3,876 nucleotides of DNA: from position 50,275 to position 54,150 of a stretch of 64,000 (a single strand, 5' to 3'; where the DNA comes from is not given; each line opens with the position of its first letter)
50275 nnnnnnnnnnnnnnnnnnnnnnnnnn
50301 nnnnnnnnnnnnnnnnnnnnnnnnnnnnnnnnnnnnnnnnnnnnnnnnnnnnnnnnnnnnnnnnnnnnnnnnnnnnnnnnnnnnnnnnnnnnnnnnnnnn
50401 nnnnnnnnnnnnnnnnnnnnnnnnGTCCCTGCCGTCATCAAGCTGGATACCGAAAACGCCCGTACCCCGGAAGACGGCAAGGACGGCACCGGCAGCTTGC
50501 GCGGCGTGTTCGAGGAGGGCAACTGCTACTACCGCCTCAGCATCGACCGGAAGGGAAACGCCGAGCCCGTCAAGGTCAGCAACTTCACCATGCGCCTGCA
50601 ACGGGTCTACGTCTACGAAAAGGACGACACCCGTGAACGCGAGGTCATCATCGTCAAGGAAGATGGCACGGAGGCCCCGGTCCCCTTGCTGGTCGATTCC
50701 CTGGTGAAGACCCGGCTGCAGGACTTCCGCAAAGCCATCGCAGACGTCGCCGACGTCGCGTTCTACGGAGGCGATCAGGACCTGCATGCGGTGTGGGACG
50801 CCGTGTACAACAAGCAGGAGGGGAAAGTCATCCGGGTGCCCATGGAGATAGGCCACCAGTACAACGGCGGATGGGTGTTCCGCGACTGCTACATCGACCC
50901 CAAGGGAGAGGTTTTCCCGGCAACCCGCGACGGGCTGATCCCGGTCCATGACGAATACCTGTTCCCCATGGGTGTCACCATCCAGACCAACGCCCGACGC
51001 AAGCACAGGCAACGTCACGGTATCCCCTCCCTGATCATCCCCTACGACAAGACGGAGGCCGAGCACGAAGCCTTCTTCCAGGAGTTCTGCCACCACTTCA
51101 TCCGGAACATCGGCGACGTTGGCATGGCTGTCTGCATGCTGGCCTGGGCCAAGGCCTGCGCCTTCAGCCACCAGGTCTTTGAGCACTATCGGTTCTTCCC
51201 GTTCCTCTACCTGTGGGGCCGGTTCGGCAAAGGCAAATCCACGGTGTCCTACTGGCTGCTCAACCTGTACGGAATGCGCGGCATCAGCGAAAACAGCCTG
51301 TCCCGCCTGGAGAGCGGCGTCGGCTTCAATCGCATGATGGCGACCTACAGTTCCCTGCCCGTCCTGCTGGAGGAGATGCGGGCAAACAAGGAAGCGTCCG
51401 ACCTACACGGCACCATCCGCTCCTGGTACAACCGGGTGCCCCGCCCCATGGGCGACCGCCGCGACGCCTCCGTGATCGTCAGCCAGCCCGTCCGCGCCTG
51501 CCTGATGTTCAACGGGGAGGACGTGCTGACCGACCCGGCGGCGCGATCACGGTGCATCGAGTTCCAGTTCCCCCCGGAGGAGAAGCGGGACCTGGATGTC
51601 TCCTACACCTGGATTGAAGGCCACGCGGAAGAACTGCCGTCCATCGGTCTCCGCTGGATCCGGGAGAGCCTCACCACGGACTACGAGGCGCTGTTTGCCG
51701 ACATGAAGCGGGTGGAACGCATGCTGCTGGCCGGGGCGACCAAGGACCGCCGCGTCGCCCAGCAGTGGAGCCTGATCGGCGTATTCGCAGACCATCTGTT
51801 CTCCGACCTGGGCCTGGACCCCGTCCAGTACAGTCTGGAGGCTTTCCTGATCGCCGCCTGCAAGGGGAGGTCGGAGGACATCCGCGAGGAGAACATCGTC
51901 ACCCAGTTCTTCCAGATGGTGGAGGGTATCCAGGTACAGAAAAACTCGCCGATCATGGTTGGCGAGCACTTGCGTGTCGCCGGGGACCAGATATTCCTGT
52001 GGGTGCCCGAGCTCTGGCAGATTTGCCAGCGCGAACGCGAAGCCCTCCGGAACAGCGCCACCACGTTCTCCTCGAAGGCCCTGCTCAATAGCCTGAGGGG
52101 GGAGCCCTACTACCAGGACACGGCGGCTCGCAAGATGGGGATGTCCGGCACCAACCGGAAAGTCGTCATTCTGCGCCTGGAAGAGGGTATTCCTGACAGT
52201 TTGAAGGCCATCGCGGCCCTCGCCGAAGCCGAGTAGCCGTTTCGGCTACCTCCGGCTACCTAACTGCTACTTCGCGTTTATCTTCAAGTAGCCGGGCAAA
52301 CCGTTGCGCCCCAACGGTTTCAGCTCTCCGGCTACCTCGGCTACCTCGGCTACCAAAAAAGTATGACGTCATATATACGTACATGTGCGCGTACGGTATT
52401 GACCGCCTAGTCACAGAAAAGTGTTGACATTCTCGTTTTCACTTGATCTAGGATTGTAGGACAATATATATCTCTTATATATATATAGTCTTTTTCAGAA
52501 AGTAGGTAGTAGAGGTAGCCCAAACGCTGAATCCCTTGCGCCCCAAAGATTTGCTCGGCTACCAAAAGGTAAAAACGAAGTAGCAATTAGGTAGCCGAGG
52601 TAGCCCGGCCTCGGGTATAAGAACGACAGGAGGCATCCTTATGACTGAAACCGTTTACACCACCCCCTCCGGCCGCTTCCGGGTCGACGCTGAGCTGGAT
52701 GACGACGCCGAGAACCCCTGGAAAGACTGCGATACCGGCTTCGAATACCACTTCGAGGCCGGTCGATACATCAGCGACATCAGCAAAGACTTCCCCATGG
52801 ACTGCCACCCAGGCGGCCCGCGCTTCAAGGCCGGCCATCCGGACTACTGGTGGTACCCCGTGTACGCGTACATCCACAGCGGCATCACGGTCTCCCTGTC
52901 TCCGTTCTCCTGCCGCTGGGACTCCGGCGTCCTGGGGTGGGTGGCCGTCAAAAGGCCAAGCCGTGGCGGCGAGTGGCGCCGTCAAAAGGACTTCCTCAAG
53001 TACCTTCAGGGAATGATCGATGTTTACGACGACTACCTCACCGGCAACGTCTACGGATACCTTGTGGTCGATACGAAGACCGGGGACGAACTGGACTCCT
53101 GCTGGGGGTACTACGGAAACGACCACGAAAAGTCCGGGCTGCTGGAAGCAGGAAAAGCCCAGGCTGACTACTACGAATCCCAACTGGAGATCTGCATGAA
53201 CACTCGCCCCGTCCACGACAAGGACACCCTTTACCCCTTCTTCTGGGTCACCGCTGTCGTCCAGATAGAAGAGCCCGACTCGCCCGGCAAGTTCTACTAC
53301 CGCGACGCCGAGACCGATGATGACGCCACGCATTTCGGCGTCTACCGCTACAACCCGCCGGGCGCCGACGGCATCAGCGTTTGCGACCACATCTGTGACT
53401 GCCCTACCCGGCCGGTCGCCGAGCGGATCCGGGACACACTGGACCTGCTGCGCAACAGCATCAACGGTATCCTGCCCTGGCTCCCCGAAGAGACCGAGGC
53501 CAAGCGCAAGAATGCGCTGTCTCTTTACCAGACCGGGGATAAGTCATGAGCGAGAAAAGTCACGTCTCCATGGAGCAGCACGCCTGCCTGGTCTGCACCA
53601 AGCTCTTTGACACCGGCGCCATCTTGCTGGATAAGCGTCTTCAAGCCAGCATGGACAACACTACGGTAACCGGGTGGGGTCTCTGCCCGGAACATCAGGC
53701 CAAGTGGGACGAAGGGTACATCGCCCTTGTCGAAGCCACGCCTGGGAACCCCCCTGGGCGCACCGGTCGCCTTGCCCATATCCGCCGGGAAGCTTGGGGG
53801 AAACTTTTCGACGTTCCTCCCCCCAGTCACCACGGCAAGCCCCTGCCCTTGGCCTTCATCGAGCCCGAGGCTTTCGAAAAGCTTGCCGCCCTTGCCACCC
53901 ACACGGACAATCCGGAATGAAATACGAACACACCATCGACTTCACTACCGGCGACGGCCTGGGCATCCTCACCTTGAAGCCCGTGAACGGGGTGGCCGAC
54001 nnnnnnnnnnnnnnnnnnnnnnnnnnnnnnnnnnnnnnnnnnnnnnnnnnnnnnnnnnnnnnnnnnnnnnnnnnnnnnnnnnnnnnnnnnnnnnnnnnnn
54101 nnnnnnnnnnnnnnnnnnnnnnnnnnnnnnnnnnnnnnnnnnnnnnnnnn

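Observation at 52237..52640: Iteron-rich, AT-cored non-coding region downstream of the primase-helicase: a candidate replication origin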

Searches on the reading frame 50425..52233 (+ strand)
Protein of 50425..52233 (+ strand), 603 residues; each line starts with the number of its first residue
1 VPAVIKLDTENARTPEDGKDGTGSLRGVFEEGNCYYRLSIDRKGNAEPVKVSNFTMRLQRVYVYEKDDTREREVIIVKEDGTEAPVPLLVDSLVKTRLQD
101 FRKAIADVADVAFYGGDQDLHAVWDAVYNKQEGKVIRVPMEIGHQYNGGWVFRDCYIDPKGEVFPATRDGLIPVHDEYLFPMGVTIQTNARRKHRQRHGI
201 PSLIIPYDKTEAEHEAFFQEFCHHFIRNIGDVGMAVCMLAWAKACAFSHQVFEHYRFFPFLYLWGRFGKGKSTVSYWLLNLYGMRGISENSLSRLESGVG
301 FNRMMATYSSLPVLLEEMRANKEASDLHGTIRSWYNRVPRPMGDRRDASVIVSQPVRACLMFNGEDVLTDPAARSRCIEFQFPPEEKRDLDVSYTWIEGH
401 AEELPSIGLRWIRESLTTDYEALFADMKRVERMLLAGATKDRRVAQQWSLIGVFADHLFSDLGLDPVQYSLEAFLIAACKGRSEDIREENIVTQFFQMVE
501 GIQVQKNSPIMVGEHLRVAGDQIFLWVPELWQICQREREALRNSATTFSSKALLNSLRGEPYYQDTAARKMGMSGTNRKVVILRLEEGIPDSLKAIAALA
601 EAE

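Call 53: predict_structure(alignment_id=A3)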
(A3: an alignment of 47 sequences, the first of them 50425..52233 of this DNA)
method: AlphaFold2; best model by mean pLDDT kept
length: 603 residues; sequences in the alignment: 47
mean_pLDDT: 88.2   pTM: 0.79
mean pLDDT of the five models: 88.2, 87.1, 87.1, 86.4, 86.3
residues with pLDDT >= 90: 411; 70-90: 132; 50-70: 32; < 50: 28
segments of 3 or more residues with pLDDT < 50: 1-23, 189-191
pLDDT, mean of each block of 10 residues (from residue 1): 35 37 69 95 93 96 92 96 94 93 95 96 93 89 95 97 94 94 67 62 83 95 97 97 98 96 85 97 95 79 93 93 86 89 82 91 89 90 90 97 96 97 98 92 94 97 93 94 61 89 91 91 95 87 64 82 93 90 89 93 89
secondary structure, 60 per line:
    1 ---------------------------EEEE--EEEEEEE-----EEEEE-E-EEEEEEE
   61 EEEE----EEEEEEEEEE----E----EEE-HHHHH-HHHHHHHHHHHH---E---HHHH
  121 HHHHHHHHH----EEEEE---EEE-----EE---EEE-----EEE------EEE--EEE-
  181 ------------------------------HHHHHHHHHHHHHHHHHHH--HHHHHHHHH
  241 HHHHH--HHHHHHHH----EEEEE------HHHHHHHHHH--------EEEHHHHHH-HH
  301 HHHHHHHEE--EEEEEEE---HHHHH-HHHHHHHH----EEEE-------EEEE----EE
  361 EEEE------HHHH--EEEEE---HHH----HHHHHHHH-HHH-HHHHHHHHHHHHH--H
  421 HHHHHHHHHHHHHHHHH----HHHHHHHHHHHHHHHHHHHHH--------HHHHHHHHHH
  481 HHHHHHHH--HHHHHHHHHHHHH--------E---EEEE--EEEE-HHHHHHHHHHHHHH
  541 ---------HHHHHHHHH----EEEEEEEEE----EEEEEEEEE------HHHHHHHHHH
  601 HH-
elements in order: E28-31 E34-40 E46-50 E54-64 E69-78 E88-90 H92-96 H98-109 H117-129 E134-138 E142-144 E155-157 E163-165 E172-174 E177-179 H211-229 H232-245 H248-255 E260-264 H271-280 E289-291 H292-297 H299-307 E312-318 H322-326 H328-335 E340-343 E351-354 E359-364 H371-374 E377-381 H392-399 H405-417 H420-437 H442-462 H471-488 H491-503 E516-519 E522-525 H527-540 H550-558 E563-571 E576-584 H591-602

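Call 82: fold_search(model_id=the predicted structure, library=pdb)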
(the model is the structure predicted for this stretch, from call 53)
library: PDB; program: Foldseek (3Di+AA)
matches with E <= 10: 558; with E <= 0.001: 24
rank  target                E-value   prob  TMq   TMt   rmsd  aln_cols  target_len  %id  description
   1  8tch_B                8.4e-13  1.00  0.55  0.66   6.0       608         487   11  Initiation of replication protein with helicase activity encoded by Pathogenicity Island SaPIBov1 (released 2024-07-03)
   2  8tch_A                4.8e-12  1.00  0.54  0.65   6.8       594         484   11  Initiation of replication protein with helicase activity encoded by Pathogenicity Island SaPIBov1 (released 2024-07-03)
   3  6lrb_D                4.3e-06  1.00  0.29  0.40  16.6       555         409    9  The A form apo structure of NrS-1 C terminal region-CTR (released 2020-04-08)
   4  6lrb_B                1.0e-05  1.00  0.29  0.39  16.9       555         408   10  The A form apo structure of NrS-1 C terminal region-CTR (released 2020-04-08)
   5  6lrb_A                1.2e-05  1.00  0.31  0.42  16.5       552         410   10  The A form apo structure of NrS-1 C terminal region-CTR (released 2020-04-08)
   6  6lrb_C                1.6e-05  1.00  0.28  0.39  17.0       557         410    9  The A form apo structure of NrS-1 C terminal region-CTR (released 2020-04-08)
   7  6k9e_B                1.8e-05  1.00  0.28  0.37  12.3       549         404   10  The A form apo structure of NrS-1 C terminal region-CTR(305-718) (released 2020-06-17)
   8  7pds_C                1.9e-05  1.00  0.31  0.39   9.8       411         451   11  The structure of PriRep1 with dsDNA (released 2022-07-13)
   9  6lrb_F                2.1e-05  1.00  0.29  0.40  17.1       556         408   10  The A form apo structure of NrS-1 C terminal region-CTR (released 2020-04-08)
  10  6k9c_B                2.6e-05  1.00  0.32  0.43  11.9       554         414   10  The apo structure of NrS-1 C terminal region (305-718) (released 2020-04-08)
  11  7pds_B                2.7e-05  1.00  0.30  0.38  10.0       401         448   10  The structure of PriRep1 with dsDNA (released 2022-07-13)
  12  7pds_D                3.2e-05  1.00  0.28  0.35  11.1       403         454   13  The structure of PriRep1 with dsDNA (released 2022-07-13)
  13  7pds_E                3.5e-05  1.00  0.27  0.34  11.2       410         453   13  The structure of PriRep1 with dsDNA (released 2022-07-13)
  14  6k9e_A                5.3e-05  1.00  0.29  0.40  14.9       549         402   11  The A form apo structure of NrS-1 C terminal region-CTR(305-718) (released 2020-06-17)
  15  7pds_A                1.2e-04  1.00  0.28  0.35  11.7       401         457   11  The structure of PriRep1 with dsDNA (released 2022-07-13)
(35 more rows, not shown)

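Call 98: search_protein_families(library=pfam, alignment_id=A3, max_evalue=0.01)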
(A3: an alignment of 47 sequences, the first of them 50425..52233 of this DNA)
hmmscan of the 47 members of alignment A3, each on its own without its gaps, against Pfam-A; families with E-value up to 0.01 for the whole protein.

A. member 1, window:50425-52233:+ (603 aa): 0 families

B. families by the number of members that match (of 47 scanned): 10 families
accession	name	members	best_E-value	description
PF13155.12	Toprim_2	46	3.5e-12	Toprim-like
PF01807.25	Zn_ribbon_DnaG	44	2.5e-14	CHC2 zinc finger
PF01751.28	Toprim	38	2.6e-07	Toprim domain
PF13662.12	Toprim_4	36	1.6e-07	Toprim domain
PF13362.12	Toprim_3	15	7.1e-07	Toprim domain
PF14354.12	Lar_restr_allev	4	0.00018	Restriction alleviation protein Lar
PF06048.17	DUF927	1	0.0013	Domain of unknown function (DUF927)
PF07697.16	7TMR-HDED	1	0.002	7TM-HD extracellular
PF13248.11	Zn_ribbon_3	1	0.0036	zinc-ribbon domain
PF12760.12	Zn_ribbon_IS1595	1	0.007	Transposase zinc-ribbon domain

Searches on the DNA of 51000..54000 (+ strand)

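Call 6: search_dna_similar(query=window:51000-54000:+, collection=phages, mode=near, max_rows=30)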
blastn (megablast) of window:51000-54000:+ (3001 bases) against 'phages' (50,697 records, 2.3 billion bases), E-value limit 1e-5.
No match.

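Call 21: search_rna_families(source=window, start=52100, end=52750, threshold=evalue, max_evalue=1)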
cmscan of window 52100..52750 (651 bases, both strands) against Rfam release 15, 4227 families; matches with E-value up to 1: 0.
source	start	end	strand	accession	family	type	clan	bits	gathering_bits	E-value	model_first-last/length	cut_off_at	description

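Call 93: search_dna_similar(query=window:52237-52640:+, collection=phages, mode=distant, max_evalue=0.01)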
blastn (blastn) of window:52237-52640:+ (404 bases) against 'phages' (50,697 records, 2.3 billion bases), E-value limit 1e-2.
No match.

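Call 94: search_dna_similar(query=window:52237-52640:+, collection=plasmids, mode=distant, max_evalue=0.01)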
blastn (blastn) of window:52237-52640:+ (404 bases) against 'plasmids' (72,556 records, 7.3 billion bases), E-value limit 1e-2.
No match.

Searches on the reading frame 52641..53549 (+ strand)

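Call 9: search_protein_families(library=pfam, proteins=[window:52641-53549:+])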
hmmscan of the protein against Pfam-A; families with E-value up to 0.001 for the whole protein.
window:52641-53549:+ (302 aa): 0 families

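Call 11: search_protein_families(library=phrogs, proteins=[window:52641-53549:+])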
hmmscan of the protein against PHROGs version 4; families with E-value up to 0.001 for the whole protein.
window:52641-53549:+ (302 aa): 2 families
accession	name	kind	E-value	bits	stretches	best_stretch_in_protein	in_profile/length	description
phrog_6186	-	unknown function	8.1e-22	79.3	1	71-177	92-200/220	-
phrog_23974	-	unknown function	2.5e-06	28.7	1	223-278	25-78/80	-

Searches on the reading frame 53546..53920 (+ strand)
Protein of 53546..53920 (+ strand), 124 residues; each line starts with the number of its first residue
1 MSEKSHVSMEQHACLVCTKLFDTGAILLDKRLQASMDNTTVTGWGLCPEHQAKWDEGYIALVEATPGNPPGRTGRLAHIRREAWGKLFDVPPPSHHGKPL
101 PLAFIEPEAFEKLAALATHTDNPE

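Call 9: search_protein_families(library=pfam, proteins=[window:53546-53920:+])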
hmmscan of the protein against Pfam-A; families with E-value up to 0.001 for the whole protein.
window:53546-53920:+ (124 aa): 0 families

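Call 11: search_protein_families(library=phrogs, proteins=[window:53546-53920:+])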
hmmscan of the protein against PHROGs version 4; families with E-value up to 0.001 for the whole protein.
window:53546-53920:+ (124 aa): 1 family
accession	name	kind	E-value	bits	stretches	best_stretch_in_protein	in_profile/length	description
phrog_11852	-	unknown function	4.8e-23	82.4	1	4-121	3-119/122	-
